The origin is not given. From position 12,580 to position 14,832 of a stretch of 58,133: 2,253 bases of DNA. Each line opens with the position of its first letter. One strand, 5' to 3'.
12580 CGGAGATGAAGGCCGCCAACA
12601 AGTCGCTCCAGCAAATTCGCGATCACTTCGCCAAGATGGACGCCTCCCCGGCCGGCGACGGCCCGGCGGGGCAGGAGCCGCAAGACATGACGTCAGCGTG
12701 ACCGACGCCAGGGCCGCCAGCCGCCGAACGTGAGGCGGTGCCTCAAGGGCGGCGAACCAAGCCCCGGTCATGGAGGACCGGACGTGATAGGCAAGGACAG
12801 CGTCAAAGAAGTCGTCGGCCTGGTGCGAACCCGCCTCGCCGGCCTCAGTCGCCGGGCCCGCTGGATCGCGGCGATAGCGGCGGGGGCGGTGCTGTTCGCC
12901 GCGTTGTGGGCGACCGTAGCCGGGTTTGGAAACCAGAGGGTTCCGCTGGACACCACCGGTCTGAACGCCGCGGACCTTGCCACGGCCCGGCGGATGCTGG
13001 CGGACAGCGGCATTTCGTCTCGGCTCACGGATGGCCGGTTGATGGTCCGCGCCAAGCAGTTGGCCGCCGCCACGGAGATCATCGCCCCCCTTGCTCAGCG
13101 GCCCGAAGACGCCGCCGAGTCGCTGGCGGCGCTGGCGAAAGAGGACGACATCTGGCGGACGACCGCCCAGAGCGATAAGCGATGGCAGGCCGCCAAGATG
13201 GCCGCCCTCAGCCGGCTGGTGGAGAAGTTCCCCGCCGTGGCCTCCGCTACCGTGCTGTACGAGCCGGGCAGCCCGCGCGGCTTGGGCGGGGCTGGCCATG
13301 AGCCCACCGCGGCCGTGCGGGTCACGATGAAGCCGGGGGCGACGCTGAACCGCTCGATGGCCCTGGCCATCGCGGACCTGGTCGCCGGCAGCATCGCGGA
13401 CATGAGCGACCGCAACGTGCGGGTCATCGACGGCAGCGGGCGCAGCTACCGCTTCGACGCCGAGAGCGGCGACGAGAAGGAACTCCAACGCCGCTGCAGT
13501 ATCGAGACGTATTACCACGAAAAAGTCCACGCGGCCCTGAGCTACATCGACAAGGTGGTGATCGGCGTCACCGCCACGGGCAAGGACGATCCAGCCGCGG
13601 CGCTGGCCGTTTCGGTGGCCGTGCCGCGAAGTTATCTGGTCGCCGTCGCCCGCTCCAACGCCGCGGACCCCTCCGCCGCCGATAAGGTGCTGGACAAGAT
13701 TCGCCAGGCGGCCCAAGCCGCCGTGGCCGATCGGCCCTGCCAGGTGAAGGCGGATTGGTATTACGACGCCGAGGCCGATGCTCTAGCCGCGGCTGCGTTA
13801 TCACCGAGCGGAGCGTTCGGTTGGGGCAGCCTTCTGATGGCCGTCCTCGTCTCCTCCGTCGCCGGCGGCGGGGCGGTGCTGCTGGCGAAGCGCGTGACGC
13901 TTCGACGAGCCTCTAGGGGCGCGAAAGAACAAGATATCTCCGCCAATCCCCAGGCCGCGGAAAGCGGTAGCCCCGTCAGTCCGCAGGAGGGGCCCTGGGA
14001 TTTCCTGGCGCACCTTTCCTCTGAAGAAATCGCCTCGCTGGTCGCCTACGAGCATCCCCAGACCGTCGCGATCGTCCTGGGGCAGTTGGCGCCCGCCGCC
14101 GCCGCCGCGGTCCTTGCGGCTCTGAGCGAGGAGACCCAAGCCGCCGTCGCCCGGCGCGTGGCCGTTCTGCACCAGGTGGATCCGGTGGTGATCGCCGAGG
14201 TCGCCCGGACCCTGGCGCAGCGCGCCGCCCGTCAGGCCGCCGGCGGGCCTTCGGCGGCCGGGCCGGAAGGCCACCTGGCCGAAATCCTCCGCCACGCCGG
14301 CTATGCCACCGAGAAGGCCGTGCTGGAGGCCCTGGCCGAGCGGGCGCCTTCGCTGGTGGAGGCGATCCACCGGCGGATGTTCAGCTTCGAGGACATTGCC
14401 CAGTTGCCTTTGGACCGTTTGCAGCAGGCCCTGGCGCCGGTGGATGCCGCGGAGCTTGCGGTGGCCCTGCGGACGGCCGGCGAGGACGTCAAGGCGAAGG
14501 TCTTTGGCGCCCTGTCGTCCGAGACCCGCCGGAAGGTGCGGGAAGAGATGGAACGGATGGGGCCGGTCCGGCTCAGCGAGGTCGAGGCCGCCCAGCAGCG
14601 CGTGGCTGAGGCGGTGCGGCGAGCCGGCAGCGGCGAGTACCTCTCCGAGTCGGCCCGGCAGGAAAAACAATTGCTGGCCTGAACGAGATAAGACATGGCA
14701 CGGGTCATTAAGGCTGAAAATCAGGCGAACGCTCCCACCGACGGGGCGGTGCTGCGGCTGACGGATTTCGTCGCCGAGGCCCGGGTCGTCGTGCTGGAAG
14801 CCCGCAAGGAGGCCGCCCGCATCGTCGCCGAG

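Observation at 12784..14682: Natural in-frame FliF-FliG fusion lacking both partners of the FliF-C/FliG-N interface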

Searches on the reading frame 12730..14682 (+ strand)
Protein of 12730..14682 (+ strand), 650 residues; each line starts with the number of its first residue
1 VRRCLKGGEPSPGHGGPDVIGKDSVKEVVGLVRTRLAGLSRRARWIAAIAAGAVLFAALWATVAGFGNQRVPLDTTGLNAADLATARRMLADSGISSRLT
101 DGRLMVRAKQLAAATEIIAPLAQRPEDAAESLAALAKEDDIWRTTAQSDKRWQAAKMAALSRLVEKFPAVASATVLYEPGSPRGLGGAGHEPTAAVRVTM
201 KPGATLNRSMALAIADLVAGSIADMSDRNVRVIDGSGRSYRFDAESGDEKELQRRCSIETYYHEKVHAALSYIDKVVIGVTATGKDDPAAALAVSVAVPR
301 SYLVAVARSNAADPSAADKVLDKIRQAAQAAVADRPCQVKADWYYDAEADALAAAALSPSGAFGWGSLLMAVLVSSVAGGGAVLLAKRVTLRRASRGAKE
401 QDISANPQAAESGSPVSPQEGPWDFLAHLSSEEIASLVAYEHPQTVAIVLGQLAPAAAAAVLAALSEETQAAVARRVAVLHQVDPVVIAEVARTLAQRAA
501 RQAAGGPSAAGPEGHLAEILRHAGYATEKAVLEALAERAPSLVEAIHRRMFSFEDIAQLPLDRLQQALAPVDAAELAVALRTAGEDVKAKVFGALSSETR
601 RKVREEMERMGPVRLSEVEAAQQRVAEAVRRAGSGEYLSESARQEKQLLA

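Call 3: search_protein_families(library=pfam, proteins=[window:12730-14682:+], max_evalue=0.1)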
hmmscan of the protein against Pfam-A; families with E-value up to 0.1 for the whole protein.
window:12730-14682:+ (650 aa): 6 families
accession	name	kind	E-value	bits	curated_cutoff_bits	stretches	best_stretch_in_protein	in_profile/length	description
PF01706.21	FliG_C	-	1.3e-30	106.3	23.3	1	533-632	1-100/108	FliG C-terminal domain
PF01514.23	YscJ_FliF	-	5.8e-20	72.3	24.4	1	76-238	11-175/179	Secretory protein of YscJ/FliF family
PF14841.11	FliG_M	-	8.7e-19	68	25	1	432-502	2-72/76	FliG middle domain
PF14842.11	FliG_N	-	1e-08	36.2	25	2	442-504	4-66/104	FliG N-terminal domain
PF03448.22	MgtE_N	-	0.00021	22.2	25.9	0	424-473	32-81/102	MgtE intracellular N domain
PF17093.10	PBP_N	-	0.026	15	30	1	311-388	33-111/138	Penicillin-binding protein N-terminus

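Call 4: search_protein_families(library=ncbifam, proteins=[window:12730-14682:+], max_evalue=0.1)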
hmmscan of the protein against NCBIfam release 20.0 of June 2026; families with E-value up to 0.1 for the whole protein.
window:12730-14682:+ (650 aa): 5 families
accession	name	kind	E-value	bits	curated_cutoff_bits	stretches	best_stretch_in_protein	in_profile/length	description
TIGR00207.1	fliG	equivalog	9e-48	163.3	226.7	1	423-632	112-320/338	flagellar motor switch protein FliG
NF004260.2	PRK05686.2-1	equivalog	8.5e-15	54.7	550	1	423-607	118-300/316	flagellar motor switch protein FliG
TIGR00206.1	fliF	equivalog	6.8e-08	31.9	129.75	1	158-280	138-270/555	flagellar basal-body MS-ring/collar protein FliF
TIGR02544.1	III_secr_YscJ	equivalog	4.2e-05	23.3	161.95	1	90-233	38-184/193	type III secretion system inner membrane ring lipoprotein SctJ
NF005390.0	PRK06935.1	equivalog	0.055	12.8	369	0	576-634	31-91/258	2-dehydro-3-deoxy-D-gluconate 5-dehydrogenase KduD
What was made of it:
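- On FliF (flagellar MS-ring protein): 31.9 bits against a cut-off of 129.75 (call 4).
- On FliG (rotor/switch protein): TIGR00207 aligns from profile position 112 (calls 3, 4). 163.3 bits against a cut-off of 226.7, because the N domain is missing (call 4).
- On Injectisome SctJ: TIGR02544 scored 23.3 bits against a cut-off of 161.95 (call 4).
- Checked: TIGR00207 (fliG) aligns only its profile positions 112-320 of 338 (call 4).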

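Call 8: find_homologous_proteins(query=window:12730-14682:+, max_evalue=0.00001)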
Query window:12730-14682:+ (650 aa): 27 proteins with E <= 0.00001 among 8000 candidates.
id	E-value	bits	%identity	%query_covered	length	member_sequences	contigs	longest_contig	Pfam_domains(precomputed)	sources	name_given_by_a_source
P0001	0.0e+0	1302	100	97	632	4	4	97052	PF14842.12,PF14841.12,PF01514.24,PF01706.22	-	-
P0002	0.0e+0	1124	87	97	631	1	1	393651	PF14842.12,PF14841.12,PF01514.24,PF01706.22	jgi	jgi:flagellar motor switch protein FliG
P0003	9.3e-250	849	69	94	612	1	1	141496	PF14842.12,PF14841.12,PF01514.24,PF03448.23,PF01706.22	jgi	jgi:flagellar motor switch protein FliG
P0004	2.0e-243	828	67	96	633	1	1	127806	PF14842.12,PF14841.12,PF01514.24,PF03448.23,PF01706.22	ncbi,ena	-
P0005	1.3e-210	719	62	96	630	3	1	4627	PF14842.12,PF14841.12,PF01514.24,PF01706.22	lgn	-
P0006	8.8e-207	707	61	96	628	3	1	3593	PF14842.12,PF14841.12,PF01514.24,PF01706.22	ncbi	-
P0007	2.3e-205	702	60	96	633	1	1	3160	PF14842.12,PF14841.12,PF01514.24,PF03448.23,PF01706.22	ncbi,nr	ncbi:MAG: hypothetical protein MUP47_01520 [Phycisphaerae bacterium]|nr:hypothetical protein [Phycis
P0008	7.1e-204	697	59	96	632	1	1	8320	PF14842.12,PF14841.12,PF01514.24,PF01706.22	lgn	-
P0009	9.7e-199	680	58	96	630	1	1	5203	PF14842.12,PF14841.12,PF01514.24,PF01706.22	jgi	jgi:flagellar motor switch protein FliG/type III secretory pathway lipoprotein EscJ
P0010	7.9e-175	601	55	90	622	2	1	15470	PF14842.12,PF14841.12,PF01514.24,PF01706.22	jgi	-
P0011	8.3e-159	548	49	96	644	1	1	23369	PF14842.12,PF14841.12,PF01514.24,PF01706.22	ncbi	-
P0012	2.0e-153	531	60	74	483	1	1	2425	PF14842.12,PF14841.12,PF01514.24,PF01706.22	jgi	jgi:flagellar motor switch protein FliG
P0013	4.0e-146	506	48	97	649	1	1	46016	PF14842.12,PF14841.12,PF01514.24,PF01706.22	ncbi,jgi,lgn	ncbi:MAG: FliG C-terminal domain-containing protein [Phycisphaerae bacterium]|jgi:flagellar motor sw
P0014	1.8e-124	435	42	95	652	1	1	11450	PF14842.12,PF14841.12,PF01514.24,PF03448.23,PF01706.22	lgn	-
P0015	2.7e-122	428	43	89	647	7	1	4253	PF14842.12,PF14841.12,PF01514.24,PF01706.22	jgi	-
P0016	4.3e-120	420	42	94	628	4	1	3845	PF14842.12,PF14841.12,PF01514.24,PF01706.22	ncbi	-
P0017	3.6e-117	411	42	95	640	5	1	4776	PF14842.12,PF14841.12,PF01514.24,PF01706.22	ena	-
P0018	8.8e-114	400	40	95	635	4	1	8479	PF14842.12,PF14841.12,PF01514.24,PF01706.22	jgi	jgi:type III secretory pathway lipoprotein EscJ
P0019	5.5e-113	397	39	92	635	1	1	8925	PF14841.12,PF01514.24,PF01706.22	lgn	-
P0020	3.0e-112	395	39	94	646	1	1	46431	PF14842.12,PF14841.12,PF01514.24,PF01706.22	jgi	-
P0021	1.2e-107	379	42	87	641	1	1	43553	PF14841.12,PF01514.24,PF01706.22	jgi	-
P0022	8.8e-102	360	41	86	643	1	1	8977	PF14842.12,PF14841.12,PF01514.24,PF01706.22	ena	-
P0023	1.4e-92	330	36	95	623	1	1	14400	PF14842.12,PF14841.12,PF01514.24,PF03448.23,PF01706.22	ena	-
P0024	2.8e-91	325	37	95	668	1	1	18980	PF14842.12,PF14841.12,PF01514.24,PF01706.22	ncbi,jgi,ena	-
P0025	2.9e-90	322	47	34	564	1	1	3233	PF14841.12,PF01514.24,PF01706.22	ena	-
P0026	1.8e-88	316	37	86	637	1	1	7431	PF14842.12,PF14841.12,PF01514.24,PF03448.23,PF01706.22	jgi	jgi:flagellar motor switch protein FliG/type III secretory pathway lipoprotein EscJ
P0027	1.7e-75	273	43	33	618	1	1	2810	PF14841.12,PF01514.24,PF01706.22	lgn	-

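Call 19: find_related_loci(query=A1, collection=genome_contigs, flank=10000)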
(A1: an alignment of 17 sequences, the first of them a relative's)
Query A1 (632 aa) in genome_contigs; peptide patterns used: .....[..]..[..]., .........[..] (x = any residue, [..] = any of these).
600 stretches matched a pattern (row limit reached: there are more); 567 encode a relative of the query (tblastn E <= 1e-3); the best 80 are kept; 80 distinct loci.
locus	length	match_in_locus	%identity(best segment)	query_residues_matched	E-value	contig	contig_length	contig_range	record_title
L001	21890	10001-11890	67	6-632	0e+0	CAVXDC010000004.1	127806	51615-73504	MAG: uncultured Phycisphaerae bacterium isolate MFD04408.bin.3.226 genome assembly, contig: contig_103954, whole genome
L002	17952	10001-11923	49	6-632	1e-148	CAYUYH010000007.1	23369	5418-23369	MAG TPA_asm: uncultured Planctomycetaceae bacterium isolate SRP323688_co1_175 genome assembly, contig: NODE_3743_length_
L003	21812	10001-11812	38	20-623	2e-76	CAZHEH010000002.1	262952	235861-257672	MAG TPA_asm: uncultured Planctomycetaceae bacterium isolate binchicken_co17_320 genome assembly, contig: NODE_48_length_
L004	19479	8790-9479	47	403-632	1e-52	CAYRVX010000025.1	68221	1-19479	MAG TPA_asm: uncultured Planctomycetaceae bacterium isolate SRP068000_co1_610 genome assembly, contig: NODE_277_length_6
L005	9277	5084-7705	41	14-613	2e-44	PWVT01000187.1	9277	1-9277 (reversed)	MAG: Phycisphaeraceae bacterium isolate CSSed11_312R1 CS-Sed11-C13141, whole genome shotgun sequence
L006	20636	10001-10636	42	401-612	2e-44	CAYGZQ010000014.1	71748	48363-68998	MAG TPA_asm: uncultured Planctomycetota bacterium isolate ERP119294_co1_436 genome assembly, contig: NODE_354_length_717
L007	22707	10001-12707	40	5-631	1e-43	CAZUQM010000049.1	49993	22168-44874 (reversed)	MAG TPA_asm: uncultured Planctomycetales bacterium isolate SRP141376_co2_77 genome assembly, contig: NODE_1664_length_49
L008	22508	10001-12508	42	12-613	8e-43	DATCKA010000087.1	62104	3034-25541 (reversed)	MAG TPA_asm: Limnochordales bacterium isolate SMAG_U7084 k141_500433, whole genome shotgun sequence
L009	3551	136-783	38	398-613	3e-43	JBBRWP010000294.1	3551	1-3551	MAG: Acetivibrionales bacterium isolate La4_metabat2.014 La4_metabat2.014_K_3210824_L_3551_cov_13.0000, whole genome sho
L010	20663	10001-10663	39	399-618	1e-42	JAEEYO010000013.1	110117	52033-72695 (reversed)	MAG: Treponema sp. isolate Tb.RUG.62 k141_1739414_flag=0_multi=25.6227_len=110117, whole genome shotgun sequence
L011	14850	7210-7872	38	399-618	1e-42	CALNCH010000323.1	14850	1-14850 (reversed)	MAG TPA_asm: uncultured Spirochaetaceae bacterium isolate SRR1561996_bin.49_CONCOCT_v1.1_MAG genome assembly, contig: ER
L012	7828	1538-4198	43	5-613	1e-42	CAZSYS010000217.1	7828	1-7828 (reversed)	MAG TPA_asm: uncultured Planctomycetales bacterium isolate binchicken_co58_26 genome assembly, contig: NODE_7249_length_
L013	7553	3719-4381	39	399-618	1e-42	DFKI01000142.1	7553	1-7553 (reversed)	MAG TPA_asm: Treponema sp. UBA3649 UBA3649_contig_57095, whole genome shotgun sequence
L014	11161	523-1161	41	401-613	1e-42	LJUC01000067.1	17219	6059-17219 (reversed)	MAG: Phycisphaerae bacterium SM23_30 WORSMTZ_6247, whole genome shotgun sequence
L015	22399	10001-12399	40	61-613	3e-42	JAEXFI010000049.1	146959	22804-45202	MAG: Bacillota bacterium isolate OH_HBB_241 k127_671555, whole genome shotgun sequence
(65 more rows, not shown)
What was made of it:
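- This is weak evidence because the scan was truncated (call 19).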

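Call 23: search_protein_representatives(protein=window:12784-14682:+)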
Query: 632 residues. Proteins with E-value up to 0.001 (for the whole library): 7954; up to 1e-10: 3504; up to 1e-30: 248. The best 150 are listed.
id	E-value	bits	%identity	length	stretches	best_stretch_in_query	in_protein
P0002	0.0e+00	1123.1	87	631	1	1-632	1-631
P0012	5.6e-154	530.5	61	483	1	152-632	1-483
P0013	1.4e-146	506.2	50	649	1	15-632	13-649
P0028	1.9e-127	443.0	44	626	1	7-631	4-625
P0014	5.2e-125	434.9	44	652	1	14-622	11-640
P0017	1.0e-117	410.8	44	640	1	6-622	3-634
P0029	2.5e-115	403.0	42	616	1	13-621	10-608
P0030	1.8e-114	400.2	44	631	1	19-631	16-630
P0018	2.5e-114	399.6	42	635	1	7-622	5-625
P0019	1.6e-113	397.0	41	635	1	24-623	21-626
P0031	3.7e-113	395.8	42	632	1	14-632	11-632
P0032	2.7e-108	379.8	43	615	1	23-630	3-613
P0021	3.8e-108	379.3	43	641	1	14-622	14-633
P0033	4.1e-108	379.2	40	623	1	26-630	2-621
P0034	3.9e-107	375.9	39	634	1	8-631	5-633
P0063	2.0e-93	330.7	43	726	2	14-308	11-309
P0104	1.0e-75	272.2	40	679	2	402-614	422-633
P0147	1.3e-42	163.0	32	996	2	388-616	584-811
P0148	5.7e-40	154.2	30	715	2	396-614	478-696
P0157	3.9e-37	144.9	34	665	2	399-614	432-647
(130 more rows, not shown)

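Call 25: predict_structure(alignment_id=A1)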
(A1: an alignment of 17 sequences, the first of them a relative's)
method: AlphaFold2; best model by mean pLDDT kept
length: 632 residues; sequences in the alignment: 17
mean_pLDDT: 71.3   pTM: 0.26
mean pLDDT of the five models: 71.3, 70.1, 67.7, 65.0, 63.8
residues with pLDDT >= 90: 24; 70-90: 377; 50-70: 131; < 50: 100
segments of 3 or more residues with pLDDT < 50: 1-3, 107-109, 121-126, 332-352, 361-363, 373-401, 487-492, 617-632
pLDDT, mean of each block of 10 residues (from residue 1): 55 65 70 76 61 77 82 85 82 82 59 50 51 74 87 88 60 84 85 88 83 83 63 72 88 88 77 85 80 67 89 85 80 45 39 51 51 41 33 32 75 84 84 88 84 81 80 81 60 55 55 70 63 71 80 86 84 88 89 78 78 55 41 43
secondary structure, 60 per line:
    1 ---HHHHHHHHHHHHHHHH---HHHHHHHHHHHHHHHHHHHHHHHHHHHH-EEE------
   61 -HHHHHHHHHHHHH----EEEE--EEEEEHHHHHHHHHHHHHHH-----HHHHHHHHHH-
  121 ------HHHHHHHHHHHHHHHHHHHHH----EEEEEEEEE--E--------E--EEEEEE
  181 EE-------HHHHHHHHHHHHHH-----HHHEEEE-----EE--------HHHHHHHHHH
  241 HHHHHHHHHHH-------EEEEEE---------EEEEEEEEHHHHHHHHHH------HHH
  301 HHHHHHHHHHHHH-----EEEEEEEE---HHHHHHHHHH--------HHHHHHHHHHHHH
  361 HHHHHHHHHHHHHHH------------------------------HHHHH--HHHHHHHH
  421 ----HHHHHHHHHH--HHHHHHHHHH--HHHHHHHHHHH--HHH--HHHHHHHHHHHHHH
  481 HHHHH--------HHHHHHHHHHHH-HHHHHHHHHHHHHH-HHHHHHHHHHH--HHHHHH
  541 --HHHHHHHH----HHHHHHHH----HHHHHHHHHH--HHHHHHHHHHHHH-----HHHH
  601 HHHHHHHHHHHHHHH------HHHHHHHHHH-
elements in order: H4-19 H23-50 E52-54 H62-74 E79-82 E85-89 H90-104 H110-119 H127-147 E152-160 E175-182 H190-203 E212-215 H231-251 E259-264 E274-281 H282-291 H298-313 E319-326 H330-339 H348-375 H406-410 H413-420 H425-434 H437-446 H449-459 H467-485 H494-505 H507-520 H522-532 H535-540 H543-550 H555-562 H567-576 H579-591 H597-615 H622-631
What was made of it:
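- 12931..13098 (+): RBM1 (residues about 50-105). AF2 secondary structure (call 25); start of the PF01514 match (call 3).
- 13894..13989 (+): Arg/Ala/Ser/Gly/Pro-rich linker, predicted disordered (residues 371-402), replacing the FliF C-tail and FliG_N. pLDDT below 50 (call 25).
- Tried and rejected: The Pfam FliG_N hit coincides with FliG_M, and the linker is about 33 disordered residues (calls 3, 25).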

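Call 31: fold_search(model_id=the predicted structure, library=pdb)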
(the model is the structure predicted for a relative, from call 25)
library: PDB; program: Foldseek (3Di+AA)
matches with E <= 10: 603; with E <= 0.001: 63
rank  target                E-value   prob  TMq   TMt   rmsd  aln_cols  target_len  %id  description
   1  9a67_A                4.3e-15  1.00  0.17  0.20  29.0       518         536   14  Integrative model of FLIF-YLXF by crosslinking MS and deep learning (released 2024-09-18)
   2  1lkv                  7.6e-12  1.00  0.21  0.57  13.5       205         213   37  Crystal Structure of the Middle and C-terminal Domains of the Flagellar Rotor Protein FliG (released 2002-07-10)
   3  3hjl                  1.7e-11  1.00  0.17  0.30  14.7       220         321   31  The structure of full-length FliG from Aquifex aeolicus (released 2010-08-04)
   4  3usy_B                2.8e-11  1.00  0.19  0.50  12.0       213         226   27  Crystal structure of Flig (residue 116-343) from H. Pylori (released 2011-12-14)
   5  9n49_G                4.2e-11  1.00  0.18  0.33  24.0       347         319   23  C-ring - single subunit of the 34-mer CCW flagellar switch complex - FliF, FliG, FliM, and FliN from Salmonella (released 2025-03-12)
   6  3usw                  4.4e-11  1.00  0.14  0.39  16.4       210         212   28  Crystal structure of FliG (residues 86-343) from H. pylori (released 2011-12-14)
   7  4fhr_B                8.4e-11  1.00  0.17  0.44  15.1       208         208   37  Crystal structure of the complex between the flagellar motor proteins FliG and FliM. (released 2012-08-22)
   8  3ajc                  1.1e-10  1.00  0.19  0.51  12.9       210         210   35  Structure of the MC domain of FliG (PEV), a CW-biased mutant (released 2011-05-11)
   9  3usy_A                1.6e-10  1.00  0.18  0.47  12.6       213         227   27  Crystal structure of Flig (residue 116-343) from H. Pylori (released 2011-12-14)
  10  8wiw_3                1.7e-10  1.00  0.15  0.29  22.2       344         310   22  Cryo-EM structure of the flagellar C ring in the CW state (released 2024-09-04)
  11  8umd_B                2.4e-10  1.00  0.17  0.30  24.5       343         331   22  Cryo-EM structure of a single subunit of a Counterclockwise-locked form of the Salmonella enterica Typhimurium flagell (released 2024-01-24)
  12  8umx_B                2.5e-10  1.00  0.15  0.28  21.3       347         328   23  Cryo-EM structure of a single subunit of a Clockwise-locked form of the Salmonella enterica Typhimurium flagellar C-ri (released 2024-01-24)
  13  8wo5_B5               7.2e-10  1.00  0.18  0.32  23.9       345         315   23  Cryo-EM structure of the intact flagellar motor-hook complex in the CCW state (released 2024-09-04)
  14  8vib_G                7.6e-10  1.00  0.15  0.28  21.9       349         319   22  CW Flagellar Switch Complex - FliF, FliG, FliM, and FliN forming single subunit of the C-ring from Salmonella (released 2024-02-28)
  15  8zds_A                7.5e-09  1.00  0.14  0.33  19.4       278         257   17  Structure of the Salmonella flagellar MS-ring with C11 symmetry applied (released 2025-01-01)
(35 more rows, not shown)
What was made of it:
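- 13162..13431 (+): RBM2 (residues 127-216); the most conserved module of the family. Foldseek TM-score normalised to the target 0.8-0.9 against FliF RBM2 chains (call 31).
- On FliF (flagellar MS-ring protein): E 5.8e-20 (call 3); Foldseek hits to FliF RBM2 and EscJ (call 31).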
